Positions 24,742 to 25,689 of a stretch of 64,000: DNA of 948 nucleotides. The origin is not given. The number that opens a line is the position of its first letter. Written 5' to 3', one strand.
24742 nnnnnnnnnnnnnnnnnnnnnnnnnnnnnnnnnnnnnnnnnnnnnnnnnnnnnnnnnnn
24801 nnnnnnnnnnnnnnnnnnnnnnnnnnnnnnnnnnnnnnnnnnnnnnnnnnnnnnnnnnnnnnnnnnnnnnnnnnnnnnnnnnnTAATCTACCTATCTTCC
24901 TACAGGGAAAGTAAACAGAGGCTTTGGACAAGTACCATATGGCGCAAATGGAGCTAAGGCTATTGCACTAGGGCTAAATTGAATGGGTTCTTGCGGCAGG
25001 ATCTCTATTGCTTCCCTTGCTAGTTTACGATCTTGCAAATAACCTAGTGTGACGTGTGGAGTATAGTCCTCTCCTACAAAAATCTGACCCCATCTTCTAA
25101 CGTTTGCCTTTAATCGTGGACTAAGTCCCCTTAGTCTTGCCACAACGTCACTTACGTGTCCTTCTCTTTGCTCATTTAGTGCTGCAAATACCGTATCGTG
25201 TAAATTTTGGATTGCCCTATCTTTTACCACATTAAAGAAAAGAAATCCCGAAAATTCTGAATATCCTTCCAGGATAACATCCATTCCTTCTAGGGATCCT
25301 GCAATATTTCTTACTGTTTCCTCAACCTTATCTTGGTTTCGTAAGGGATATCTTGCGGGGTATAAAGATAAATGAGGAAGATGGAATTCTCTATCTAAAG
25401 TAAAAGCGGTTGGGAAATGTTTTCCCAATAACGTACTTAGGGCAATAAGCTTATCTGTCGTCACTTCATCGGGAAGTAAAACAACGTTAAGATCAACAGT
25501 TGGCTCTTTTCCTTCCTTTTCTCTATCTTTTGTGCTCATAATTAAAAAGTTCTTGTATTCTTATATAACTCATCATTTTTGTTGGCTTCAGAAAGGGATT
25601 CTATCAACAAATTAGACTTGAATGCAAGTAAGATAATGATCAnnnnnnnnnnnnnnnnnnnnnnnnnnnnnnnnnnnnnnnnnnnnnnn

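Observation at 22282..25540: Non-glycan gene block (Fic AMPylator, NTase-like ORF, 2H phosphoesterase) splitting a >40-kb glycan operon next to a half glycosyltransferase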

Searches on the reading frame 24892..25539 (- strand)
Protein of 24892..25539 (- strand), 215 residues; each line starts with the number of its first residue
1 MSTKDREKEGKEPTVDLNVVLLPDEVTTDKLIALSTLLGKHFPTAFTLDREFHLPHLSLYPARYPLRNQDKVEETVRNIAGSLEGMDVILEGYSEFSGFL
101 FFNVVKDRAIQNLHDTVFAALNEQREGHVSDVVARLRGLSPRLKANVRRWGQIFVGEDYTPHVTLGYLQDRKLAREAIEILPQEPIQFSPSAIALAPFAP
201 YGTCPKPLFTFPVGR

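Call 3: search_protein_families(library=pfam, proteins=[window:24892-25539:-], max_evalue=0.1)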
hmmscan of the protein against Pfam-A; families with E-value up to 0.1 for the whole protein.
window:24892-25539:- (215 aa): 4 families
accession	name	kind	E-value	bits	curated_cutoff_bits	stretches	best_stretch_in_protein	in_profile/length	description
PF13563.12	2_5_RNA_ligase2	-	6.3e-14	52.7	27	1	51-195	22-145/152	2'-5' RNA ligase superfamily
PF06299.18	DUF1045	-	1.9e-06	28.4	24.3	1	68-183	13-131/159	Protein of unknown function (DUF1045)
PF02834.22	LigT_PEase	-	0.003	18.2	23.3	1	134-184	9-60/87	LigT like Phosphoesterase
PF23474.1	Acb1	-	0.083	13.1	27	0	139-171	83-114/144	Anti-CBASS protein Acb1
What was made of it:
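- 24892..25539 (-): 2H-superfamily phosphoesterase (215 aa) with both HxS/T motifs (HLS 56-58, HVT 162-164). It is the last gene of the GT2-X315 minus-strand unit. It is a derived insertion found only in the window's own sub-clade. PF13563 6.3e-14 and DUF1045 1.9e-06 (call 3).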

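Call 4: search_protein_families(library=ncbifam, proteins=[window:24892-25539:-], max_evalue=0.1)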
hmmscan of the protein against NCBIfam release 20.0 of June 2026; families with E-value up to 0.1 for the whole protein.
window:24892-25539:- (215 aa): 2 families
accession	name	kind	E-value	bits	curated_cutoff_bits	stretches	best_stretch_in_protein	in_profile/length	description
TIGR03223.1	Phn_opern_protn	hypoth_equivalog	8e-05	22.3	248.95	1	69-185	74-193/228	putative phosphonate metabolism protein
TIGR02258.1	2_5_ligase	equivalog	0.034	14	65.7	0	135-180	97-140/180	RNA 2',3'-cyclic phosphodiesterase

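Call 30: find_homologous_proteins(query=window:24892-25536:-, max_evalue=0.001)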
Query window:24892-25536:- (214 aa): 6 proteins with E <= 0.001 among 569 candidates.
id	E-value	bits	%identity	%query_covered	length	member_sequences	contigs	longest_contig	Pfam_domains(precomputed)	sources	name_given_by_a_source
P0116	3.5e-139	479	100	100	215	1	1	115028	PF06299.19,PF13563.13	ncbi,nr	ncbi:MAG: 2'-5' RNA ligase family protein [Candidatus Levybacteria bacterium]|nr:2'-5' RNA ligase fa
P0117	5.3e-119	413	85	100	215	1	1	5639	PF13563.13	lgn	-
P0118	3.7e-103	362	74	100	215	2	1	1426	PF13563.13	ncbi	-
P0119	3.9e-101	355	75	99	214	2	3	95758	PF13563.13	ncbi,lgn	-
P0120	2.6e-99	349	75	99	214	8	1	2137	PF13563.13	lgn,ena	-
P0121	4.4e-97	342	72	99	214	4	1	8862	PF13563.13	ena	-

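Call 31: find_encoding_contigs(protein=P0119, flank=10000, max_places=3)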
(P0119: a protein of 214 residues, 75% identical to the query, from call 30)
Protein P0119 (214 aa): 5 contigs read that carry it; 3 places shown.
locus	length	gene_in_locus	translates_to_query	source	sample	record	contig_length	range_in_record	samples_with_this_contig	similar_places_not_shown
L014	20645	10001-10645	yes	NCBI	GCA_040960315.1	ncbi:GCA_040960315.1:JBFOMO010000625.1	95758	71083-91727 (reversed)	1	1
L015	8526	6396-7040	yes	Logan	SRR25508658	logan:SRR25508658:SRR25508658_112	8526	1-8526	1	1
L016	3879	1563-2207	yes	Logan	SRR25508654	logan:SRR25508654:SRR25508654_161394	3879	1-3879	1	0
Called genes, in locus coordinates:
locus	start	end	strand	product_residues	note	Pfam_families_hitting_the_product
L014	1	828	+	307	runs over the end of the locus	PF02779:Transket_pyr, PF02780:Transketolase_C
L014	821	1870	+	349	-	PF00535:Glycos_transf_2, PF13641:Glyco_tranf_2_3 (weak)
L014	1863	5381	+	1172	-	-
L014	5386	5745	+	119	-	-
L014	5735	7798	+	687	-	-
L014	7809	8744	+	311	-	PF00535:Glycos_transf_2, PF10111:Glyco_tranf_2_2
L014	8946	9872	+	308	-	-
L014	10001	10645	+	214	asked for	PF13563:2_5_RNA_ligase2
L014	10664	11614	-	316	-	-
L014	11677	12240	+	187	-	PF13439:Glyco_transf_4 (weak)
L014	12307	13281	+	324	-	PF02661:Fic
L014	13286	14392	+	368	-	PF13439:Glyco_transf_4 (weak), PF20706:GT4-conflict, PF00534:Glycos_transf_1, PF13692:Glyco_trans_1_4, PF13524:Glyco_trans_1_2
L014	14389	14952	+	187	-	PF25084:LbH_EIF2B (faint), PF00132:Hexapep, PF14602:Hexapep_2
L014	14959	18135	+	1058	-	-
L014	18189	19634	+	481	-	PF13231:PMT_2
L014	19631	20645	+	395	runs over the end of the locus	PF13439:Glyco_transf_4, PF00534:Glycos_transf_1 (weak), PF13692:Glyco_trans_1_4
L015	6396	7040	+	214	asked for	PF13563:2_5_RNA_ligase2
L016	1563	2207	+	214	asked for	PF13563:2_5_RNA_ligase2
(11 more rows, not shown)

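Call 32: find_encoding_contigs(protein=P0121, flank=10000, max_places=2)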
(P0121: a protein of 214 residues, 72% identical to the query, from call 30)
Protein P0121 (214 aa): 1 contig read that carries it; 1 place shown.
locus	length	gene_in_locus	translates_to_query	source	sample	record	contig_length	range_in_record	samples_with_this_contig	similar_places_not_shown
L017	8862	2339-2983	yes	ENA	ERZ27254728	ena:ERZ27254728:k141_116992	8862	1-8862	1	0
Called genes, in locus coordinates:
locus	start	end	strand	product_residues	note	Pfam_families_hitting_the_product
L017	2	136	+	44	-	?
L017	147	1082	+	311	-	PF00535:Glycos_transf_2, PF10111:Glyco_tranf_2_2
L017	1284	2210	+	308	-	-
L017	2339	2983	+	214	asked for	PF13563:2_5_RNA_ligase2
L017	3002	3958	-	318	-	-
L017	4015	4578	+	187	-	PF13439:Glyco_transf_4 (weak)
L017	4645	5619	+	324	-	PF02661:Fic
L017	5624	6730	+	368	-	PF13439:Glyco_transf_4 (weak), PF20706:GT4-conflict (weak), PF00534:Glycos_transf_1, PF13692:Glyco_trans_1_4, PF13524:Glyco_trans_1_2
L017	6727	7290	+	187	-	PF25084:LbH_EIF2B (faint), PF00132:Hexapep, PF14602:Hexapep_2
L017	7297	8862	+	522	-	?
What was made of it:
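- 24892..25539 (-): The search returned the window's own protein plus 5 homologues at 72-85% identity; the two whose contigs were looked up have the same context (calls 30, 31, 32).
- That is odd for a housekeeping enzyme (calls 30, 31, 32).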

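Call 49: search_protein_families(library=padloc, proteins=[window:24892-25539:-], max_evalue=0.01)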
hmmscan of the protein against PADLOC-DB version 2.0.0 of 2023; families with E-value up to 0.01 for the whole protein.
window:24892-25539:- (215 aa): 0 families

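Call 51: search_solved_structures(query=window:24895-25539:-, max_evalue=10, show_alignments=2)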
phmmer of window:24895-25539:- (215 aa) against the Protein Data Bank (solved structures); distinct sequences matched with E-value up to 10: 3.
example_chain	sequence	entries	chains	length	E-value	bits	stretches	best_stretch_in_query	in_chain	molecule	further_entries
9mmh_A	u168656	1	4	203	0.077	15.8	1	22-86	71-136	Phosphoglycerate mutase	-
7ns3_1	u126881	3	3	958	0.26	14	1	57-140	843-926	BJ4_G0018240.mRNA.1.CDS.1 | Vacuolar import and degradation protein 30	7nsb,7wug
6swy_1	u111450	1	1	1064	0.31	13.8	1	57-140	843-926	Vacuolar import and degradation protein 30,Vacuolar import and degradation protein 30,Vacu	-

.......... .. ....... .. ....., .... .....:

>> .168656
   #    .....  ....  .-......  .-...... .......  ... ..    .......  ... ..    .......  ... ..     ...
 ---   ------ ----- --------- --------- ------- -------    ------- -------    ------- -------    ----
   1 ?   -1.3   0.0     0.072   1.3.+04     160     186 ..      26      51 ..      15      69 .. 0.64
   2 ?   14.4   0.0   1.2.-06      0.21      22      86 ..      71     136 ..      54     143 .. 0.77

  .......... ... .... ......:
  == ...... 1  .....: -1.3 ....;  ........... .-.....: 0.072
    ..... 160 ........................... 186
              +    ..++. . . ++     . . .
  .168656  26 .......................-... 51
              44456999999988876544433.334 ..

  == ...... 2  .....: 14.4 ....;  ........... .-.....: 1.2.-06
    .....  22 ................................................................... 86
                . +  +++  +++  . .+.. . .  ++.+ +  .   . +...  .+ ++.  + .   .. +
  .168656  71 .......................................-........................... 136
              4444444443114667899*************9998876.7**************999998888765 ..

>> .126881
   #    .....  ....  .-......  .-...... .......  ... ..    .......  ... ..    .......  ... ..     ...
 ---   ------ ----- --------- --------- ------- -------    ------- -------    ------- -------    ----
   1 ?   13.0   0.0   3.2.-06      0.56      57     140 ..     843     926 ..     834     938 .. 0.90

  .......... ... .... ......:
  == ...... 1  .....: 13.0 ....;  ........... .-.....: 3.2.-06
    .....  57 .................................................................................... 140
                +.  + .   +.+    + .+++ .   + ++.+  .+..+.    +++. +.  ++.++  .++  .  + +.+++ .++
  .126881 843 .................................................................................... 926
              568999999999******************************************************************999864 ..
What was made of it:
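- Closest known: 2H phosphoesterase superfamily. Different: No PDB relative by sequence (call 51).
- Tried and rejected: None (call 51).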

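Call 87: find_related_loci(query=A7, collection=viral_contigs, flank=5000)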
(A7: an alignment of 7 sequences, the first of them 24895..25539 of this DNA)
Query A7 (215 aa) in viral_contigs; peptide patterns used: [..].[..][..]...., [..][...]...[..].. (x = any residue, [..] = any of these).
52 stretches matched a pattern, but none encodes a relative of the query by tblastn (E <= 1e-3).
